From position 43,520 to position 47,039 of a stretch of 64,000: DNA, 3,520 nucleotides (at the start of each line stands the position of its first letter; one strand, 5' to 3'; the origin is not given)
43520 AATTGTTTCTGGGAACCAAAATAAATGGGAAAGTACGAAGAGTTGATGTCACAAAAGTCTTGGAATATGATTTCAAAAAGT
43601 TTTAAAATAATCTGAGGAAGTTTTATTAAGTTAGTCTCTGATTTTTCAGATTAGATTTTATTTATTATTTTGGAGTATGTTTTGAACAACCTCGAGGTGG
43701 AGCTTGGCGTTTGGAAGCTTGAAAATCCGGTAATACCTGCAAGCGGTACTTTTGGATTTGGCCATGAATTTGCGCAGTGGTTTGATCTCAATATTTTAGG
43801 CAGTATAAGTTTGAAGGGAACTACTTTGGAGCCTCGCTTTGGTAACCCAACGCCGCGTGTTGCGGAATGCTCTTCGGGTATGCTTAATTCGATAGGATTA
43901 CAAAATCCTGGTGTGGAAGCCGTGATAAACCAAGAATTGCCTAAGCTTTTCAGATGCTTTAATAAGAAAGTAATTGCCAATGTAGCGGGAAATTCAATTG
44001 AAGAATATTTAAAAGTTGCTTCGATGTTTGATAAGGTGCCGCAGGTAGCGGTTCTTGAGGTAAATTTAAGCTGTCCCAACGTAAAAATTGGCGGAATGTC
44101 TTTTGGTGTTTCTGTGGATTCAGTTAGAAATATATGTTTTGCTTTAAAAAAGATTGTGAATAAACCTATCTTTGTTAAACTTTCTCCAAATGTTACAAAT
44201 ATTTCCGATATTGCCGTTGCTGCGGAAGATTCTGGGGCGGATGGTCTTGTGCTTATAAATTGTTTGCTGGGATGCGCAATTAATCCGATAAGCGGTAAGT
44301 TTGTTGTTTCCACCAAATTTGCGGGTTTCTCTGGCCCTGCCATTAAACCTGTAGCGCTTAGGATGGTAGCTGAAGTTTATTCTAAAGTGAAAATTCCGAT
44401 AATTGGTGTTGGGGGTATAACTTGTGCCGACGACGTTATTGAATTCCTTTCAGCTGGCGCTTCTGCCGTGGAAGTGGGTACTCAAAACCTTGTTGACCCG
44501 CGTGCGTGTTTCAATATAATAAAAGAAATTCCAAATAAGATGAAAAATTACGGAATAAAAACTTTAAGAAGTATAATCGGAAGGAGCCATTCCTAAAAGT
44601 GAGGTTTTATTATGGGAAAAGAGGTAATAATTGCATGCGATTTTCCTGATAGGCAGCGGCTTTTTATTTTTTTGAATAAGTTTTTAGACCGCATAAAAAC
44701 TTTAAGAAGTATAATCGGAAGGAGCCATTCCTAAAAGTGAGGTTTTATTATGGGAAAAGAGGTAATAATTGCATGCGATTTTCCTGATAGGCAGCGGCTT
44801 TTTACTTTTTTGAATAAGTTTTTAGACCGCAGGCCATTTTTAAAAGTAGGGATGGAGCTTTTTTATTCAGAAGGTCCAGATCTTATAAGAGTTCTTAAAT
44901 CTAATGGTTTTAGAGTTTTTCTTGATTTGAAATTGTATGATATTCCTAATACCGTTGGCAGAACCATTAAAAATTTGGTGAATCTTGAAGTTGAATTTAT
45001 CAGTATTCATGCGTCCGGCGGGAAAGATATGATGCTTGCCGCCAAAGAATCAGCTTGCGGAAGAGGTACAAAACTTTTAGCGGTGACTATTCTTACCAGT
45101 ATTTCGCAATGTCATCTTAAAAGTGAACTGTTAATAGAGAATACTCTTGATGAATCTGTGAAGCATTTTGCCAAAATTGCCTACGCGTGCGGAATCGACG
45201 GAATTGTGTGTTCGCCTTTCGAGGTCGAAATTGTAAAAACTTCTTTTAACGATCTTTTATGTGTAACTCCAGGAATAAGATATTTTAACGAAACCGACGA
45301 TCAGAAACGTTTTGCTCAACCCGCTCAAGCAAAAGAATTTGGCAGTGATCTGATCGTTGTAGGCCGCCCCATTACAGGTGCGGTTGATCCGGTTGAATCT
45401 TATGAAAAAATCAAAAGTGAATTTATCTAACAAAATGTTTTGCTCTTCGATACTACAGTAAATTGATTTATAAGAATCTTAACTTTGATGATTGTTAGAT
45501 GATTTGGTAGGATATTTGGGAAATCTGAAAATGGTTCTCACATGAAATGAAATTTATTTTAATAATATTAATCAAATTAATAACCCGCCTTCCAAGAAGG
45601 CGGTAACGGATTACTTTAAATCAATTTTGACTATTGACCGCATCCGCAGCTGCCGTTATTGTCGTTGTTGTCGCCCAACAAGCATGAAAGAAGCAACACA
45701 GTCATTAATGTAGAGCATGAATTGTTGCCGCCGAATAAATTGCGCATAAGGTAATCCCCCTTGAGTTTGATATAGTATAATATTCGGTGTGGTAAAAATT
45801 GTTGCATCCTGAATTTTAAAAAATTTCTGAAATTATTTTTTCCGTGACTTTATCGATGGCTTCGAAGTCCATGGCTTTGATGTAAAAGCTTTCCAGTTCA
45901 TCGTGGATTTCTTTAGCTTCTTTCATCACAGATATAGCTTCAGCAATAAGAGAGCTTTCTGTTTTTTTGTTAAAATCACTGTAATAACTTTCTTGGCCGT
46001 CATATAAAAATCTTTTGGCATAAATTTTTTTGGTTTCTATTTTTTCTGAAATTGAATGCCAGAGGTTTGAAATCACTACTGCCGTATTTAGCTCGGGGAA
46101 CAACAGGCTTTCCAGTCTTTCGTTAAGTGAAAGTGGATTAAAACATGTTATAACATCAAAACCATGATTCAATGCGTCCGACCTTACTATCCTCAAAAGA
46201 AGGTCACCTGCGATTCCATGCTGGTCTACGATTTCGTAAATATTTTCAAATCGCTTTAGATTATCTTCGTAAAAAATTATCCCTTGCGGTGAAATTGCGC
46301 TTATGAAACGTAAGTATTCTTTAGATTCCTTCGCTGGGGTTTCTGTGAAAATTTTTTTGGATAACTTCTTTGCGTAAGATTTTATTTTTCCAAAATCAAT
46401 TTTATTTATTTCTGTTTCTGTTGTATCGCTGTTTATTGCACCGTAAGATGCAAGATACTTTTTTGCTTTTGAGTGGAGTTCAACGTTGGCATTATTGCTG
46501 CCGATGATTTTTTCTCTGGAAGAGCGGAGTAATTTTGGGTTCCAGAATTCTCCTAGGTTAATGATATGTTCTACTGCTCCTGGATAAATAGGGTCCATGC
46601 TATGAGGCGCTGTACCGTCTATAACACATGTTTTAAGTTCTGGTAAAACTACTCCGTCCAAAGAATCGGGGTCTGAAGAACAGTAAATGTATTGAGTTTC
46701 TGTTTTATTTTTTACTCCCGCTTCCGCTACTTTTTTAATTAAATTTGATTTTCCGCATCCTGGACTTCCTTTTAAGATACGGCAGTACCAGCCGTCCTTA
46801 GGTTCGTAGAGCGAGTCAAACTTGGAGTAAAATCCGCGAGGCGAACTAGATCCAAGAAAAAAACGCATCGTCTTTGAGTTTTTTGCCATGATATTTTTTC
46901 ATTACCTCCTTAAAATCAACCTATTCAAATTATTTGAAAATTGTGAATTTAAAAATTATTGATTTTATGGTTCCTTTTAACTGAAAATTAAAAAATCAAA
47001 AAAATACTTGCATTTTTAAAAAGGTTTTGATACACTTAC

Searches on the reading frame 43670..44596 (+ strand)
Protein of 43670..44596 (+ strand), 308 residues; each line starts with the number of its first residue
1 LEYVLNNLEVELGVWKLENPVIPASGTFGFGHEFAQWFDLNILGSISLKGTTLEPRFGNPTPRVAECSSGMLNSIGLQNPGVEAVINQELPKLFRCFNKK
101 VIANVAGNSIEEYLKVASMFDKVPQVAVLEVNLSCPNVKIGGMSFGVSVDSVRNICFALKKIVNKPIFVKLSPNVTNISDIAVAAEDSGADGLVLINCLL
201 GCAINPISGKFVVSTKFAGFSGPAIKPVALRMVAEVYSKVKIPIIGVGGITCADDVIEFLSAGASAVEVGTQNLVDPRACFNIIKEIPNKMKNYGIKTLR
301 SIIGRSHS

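Call 76: search_protein_families(library=pfam, proteins=[window:43670-44596:+], max_evalue=0.01)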
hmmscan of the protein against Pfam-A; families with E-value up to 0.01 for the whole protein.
window:43670-44596:+ (308 aa): 8 families
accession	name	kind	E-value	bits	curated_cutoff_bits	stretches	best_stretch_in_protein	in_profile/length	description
PF01180.27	DHO_dh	-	3.4e-79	266.5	27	1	8-291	2-291/291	Dihydroorotate dehydrogenase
PF01207.24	Dus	-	7e-07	29.1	20.4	1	99-280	54-224/311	Dihydrouridine synthase (Dus)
PF03060.21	NMO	-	1e-06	28.8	28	1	228-275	180-227/331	Nitronate monooxygenase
PF00977.27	His_biosynth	-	4.5e-06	26.7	23.6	1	227-290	59-122/228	Histidine biosynthesis protein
PF01645.23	Glu_synthase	-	9.7e-05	22.1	20.4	1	152-275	191-309/369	Conserved region in glutamate synthase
PF00478.31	IMPDH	-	0.00031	20.3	25.6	1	219-271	187-237/345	IMP dehydrogenase / GMP reductase domain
PF04309.18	G3P_antiterm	-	0.0006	19.7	27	1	230-274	128-172/173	Glycerol-3-phosphate responsive antiterminator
PF01070.24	FMN_dh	-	0.0088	15.6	24.9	0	227-276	257-308/350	FMN-dependent dehydrogenase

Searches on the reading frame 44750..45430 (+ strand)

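Call 76: search_protein_families(library=pfam, proteins=[window:44750-45430:+], max_evalue=0.01)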
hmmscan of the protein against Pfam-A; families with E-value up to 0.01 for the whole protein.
window:44750-45430:+ (226 aa): 1 family
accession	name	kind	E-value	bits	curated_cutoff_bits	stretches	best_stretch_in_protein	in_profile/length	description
PF00215.30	OMPdecase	-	4.3e-51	174.4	27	1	4-221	2-221/221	Orotidine 5'-phosphate decarboxylase / HUMPS family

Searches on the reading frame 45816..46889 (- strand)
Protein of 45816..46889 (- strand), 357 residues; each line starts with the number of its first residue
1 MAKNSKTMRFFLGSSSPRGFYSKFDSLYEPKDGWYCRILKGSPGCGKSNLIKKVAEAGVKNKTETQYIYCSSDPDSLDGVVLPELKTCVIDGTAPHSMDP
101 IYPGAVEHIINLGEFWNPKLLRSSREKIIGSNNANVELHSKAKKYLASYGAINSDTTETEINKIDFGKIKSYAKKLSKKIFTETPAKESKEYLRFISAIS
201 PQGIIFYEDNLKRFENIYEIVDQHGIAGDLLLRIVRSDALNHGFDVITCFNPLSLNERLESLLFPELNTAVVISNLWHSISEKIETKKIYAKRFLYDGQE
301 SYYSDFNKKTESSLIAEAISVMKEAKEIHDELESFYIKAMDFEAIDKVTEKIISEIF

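Call 43: search_protein_families(library=pfam, proteins=[window:45816-46889:-], max_evalue=0.1)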
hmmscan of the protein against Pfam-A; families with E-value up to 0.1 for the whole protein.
window:45816-46889:- (357 aa): 5 families
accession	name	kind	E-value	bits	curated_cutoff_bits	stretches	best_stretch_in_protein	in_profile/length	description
PF24883.2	NPHP3_N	-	0.00058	20.5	24.8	1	38-73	26-61/164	Nephrocystin 3, N-terminal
PF07728.20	AAA_5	-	0.0019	18.7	22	1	38-73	3-36/139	AAA domain (dynein-related subfamily)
PF00910.28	RNA_helicase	-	0.0021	19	21.5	1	39-91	3-56/105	RNA helicase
PF01443.25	Viral_helicase1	-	0.0091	16.3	21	1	39-59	3-23/228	Viral superfamily 1 RNA helicase core domain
PF20720.3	nSTAND3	-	0.017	15.3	27.2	1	38-87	21-67/155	Novel STAND NTPase 3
